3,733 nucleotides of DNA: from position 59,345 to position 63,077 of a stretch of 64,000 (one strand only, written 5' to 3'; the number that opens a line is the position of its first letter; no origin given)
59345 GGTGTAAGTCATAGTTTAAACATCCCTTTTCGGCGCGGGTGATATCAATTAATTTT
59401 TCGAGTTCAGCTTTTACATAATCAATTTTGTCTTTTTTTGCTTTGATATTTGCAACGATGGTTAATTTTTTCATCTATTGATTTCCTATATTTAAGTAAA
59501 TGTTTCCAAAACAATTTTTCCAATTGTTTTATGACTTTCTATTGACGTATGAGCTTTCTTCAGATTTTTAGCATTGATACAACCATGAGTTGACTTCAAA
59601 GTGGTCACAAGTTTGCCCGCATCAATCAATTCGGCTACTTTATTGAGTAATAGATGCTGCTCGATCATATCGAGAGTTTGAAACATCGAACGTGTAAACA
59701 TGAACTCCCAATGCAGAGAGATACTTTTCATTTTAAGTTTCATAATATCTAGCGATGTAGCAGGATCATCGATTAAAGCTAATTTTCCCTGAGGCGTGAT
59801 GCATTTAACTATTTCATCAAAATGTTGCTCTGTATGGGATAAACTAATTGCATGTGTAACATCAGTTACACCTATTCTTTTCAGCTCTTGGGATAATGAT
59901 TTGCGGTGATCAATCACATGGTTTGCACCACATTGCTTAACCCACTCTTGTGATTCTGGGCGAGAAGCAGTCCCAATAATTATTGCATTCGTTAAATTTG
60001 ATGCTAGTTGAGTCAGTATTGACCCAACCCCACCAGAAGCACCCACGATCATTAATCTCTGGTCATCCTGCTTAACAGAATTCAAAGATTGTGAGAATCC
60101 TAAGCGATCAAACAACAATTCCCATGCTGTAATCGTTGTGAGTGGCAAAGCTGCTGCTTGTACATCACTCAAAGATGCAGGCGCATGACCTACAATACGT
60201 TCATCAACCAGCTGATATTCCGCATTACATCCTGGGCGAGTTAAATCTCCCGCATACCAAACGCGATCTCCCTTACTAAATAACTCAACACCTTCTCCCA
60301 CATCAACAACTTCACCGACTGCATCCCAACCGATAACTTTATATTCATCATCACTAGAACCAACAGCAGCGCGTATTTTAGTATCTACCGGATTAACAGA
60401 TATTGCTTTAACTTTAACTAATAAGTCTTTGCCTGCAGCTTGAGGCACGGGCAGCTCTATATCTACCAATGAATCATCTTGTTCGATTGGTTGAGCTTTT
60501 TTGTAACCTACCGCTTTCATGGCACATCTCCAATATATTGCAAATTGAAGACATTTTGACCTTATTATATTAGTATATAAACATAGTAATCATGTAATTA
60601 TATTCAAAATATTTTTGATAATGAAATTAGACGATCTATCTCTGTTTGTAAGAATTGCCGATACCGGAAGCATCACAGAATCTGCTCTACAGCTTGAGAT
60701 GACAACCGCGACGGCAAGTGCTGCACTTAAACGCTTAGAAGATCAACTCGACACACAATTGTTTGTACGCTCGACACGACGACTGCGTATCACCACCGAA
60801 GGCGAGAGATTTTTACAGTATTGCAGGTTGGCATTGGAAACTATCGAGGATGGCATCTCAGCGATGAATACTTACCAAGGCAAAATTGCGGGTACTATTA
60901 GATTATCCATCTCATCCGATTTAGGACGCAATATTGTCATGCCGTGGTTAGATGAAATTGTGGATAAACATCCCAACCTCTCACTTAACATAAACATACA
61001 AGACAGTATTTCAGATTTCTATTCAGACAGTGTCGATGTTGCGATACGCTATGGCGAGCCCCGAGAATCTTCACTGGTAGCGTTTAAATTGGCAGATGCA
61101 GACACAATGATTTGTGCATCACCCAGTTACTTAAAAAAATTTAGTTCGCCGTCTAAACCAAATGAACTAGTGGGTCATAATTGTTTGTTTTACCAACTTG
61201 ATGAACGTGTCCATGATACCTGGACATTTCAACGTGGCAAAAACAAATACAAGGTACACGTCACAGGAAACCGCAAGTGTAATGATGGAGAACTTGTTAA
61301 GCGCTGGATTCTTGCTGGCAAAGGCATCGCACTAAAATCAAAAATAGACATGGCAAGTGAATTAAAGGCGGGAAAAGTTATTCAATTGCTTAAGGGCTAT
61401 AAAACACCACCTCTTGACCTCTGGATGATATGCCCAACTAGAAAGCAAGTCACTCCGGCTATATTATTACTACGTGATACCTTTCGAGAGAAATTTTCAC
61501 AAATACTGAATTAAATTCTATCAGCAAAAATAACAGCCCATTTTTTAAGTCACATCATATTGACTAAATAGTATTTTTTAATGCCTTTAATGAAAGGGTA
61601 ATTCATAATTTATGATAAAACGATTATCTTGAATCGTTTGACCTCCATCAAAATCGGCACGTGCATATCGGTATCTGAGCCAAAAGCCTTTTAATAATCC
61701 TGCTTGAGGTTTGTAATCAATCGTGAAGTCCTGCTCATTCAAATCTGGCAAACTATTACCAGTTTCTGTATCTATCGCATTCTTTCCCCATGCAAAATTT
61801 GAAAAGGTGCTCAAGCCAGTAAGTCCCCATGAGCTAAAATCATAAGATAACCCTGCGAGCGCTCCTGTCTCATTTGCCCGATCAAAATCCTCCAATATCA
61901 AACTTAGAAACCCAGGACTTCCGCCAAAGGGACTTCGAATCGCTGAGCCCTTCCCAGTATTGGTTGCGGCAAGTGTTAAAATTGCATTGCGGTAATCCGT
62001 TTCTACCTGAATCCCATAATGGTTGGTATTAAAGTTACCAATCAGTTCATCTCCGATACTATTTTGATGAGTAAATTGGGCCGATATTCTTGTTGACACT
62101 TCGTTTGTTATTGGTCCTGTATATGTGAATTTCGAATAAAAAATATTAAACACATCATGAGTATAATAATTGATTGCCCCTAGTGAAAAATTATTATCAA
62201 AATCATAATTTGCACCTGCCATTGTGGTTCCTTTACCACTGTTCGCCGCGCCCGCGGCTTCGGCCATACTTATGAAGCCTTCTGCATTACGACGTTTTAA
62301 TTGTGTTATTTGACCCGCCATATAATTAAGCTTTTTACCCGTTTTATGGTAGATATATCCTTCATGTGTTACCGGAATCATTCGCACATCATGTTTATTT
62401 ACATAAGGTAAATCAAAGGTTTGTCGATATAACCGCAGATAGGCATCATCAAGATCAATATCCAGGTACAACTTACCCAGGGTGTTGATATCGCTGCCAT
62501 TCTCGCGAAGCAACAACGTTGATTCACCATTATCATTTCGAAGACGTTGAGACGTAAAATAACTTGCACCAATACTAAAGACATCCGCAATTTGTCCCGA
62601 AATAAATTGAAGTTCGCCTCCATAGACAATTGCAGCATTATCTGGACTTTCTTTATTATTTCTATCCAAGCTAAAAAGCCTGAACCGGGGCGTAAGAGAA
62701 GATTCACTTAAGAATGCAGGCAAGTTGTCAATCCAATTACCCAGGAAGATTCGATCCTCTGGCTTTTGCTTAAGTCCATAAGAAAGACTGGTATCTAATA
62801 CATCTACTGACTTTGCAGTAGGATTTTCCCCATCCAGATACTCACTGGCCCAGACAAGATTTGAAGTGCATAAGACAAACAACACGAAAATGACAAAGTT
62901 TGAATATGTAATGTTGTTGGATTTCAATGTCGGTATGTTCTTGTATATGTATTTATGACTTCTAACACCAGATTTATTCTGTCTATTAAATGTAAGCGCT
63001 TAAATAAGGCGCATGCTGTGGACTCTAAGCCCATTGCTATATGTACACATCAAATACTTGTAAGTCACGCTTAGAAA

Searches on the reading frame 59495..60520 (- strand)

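Call 51: search_protein_families(library=pfam, proteins=[window:59495-60520:-], max_evalue=0.00001)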
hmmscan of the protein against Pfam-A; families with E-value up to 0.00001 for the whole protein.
window:59495-60520:- (342 aa): 3 families
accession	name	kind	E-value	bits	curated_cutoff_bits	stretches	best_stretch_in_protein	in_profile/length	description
PF13602.12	ADH_zinc_N_2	-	3.7e-14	54.2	27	1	198-338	2-134/134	Zinc-binding dehydrogenase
PF00107.32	ADH_zinc_N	-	3.3e-13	50.1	31.8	1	164-283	1-124/129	Zinc-binding dehydrogenase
PF08240.17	ADH_N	-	3.7e-12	46.8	23.5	1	31-110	3-99/104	Alcohol dehydrogenase GroES-like domain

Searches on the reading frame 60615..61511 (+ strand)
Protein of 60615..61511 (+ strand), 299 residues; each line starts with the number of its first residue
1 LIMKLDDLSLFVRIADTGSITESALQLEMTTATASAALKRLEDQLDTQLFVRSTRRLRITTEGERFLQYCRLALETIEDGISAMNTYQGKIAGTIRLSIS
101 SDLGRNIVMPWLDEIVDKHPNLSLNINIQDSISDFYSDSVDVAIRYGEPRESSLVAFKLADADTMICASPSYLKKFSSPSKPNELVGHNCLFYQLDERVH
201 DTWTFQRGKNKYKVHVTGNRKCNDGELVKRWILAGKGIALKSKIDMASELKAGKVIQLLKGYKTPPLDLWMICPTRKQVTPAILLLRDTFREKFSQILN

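Call 51: search_protein_families(library=pfam, proteins=[window:60615-61511:+], max_evalue=0.00001)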
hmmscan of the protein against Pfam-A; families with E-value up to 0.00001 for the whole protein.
window:60615-61511:+ (299 aa): 2 families
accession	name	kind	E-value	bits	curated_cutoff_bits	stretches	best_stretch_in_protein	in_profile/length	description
PF03466.25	LysR_substrate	-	1.2e-32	113.4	28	1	90-294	3-208/209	LysR substrate binding domain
PF00126.33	HTH_1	-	1.1e-17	64.2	26.6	1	5-64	1-60/60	Bacterial regulatory helix-turn-helix protein, lysR family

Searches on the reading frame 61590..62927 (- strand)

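Call 51: search_protein_families(library=pfam, proteins=[window:61590-62927:-], max_evalue=0.00001)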
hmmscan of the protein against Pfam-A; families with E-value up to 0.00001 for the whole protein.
window:61590-62927:- (446 aa): 1 family
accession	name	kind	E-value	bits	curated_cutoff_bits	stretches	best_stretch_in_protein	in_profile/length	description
PF03573.19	OprD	-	1.5e-28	100.4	25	1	72-444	3-393/394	outer membrane porin, OprD family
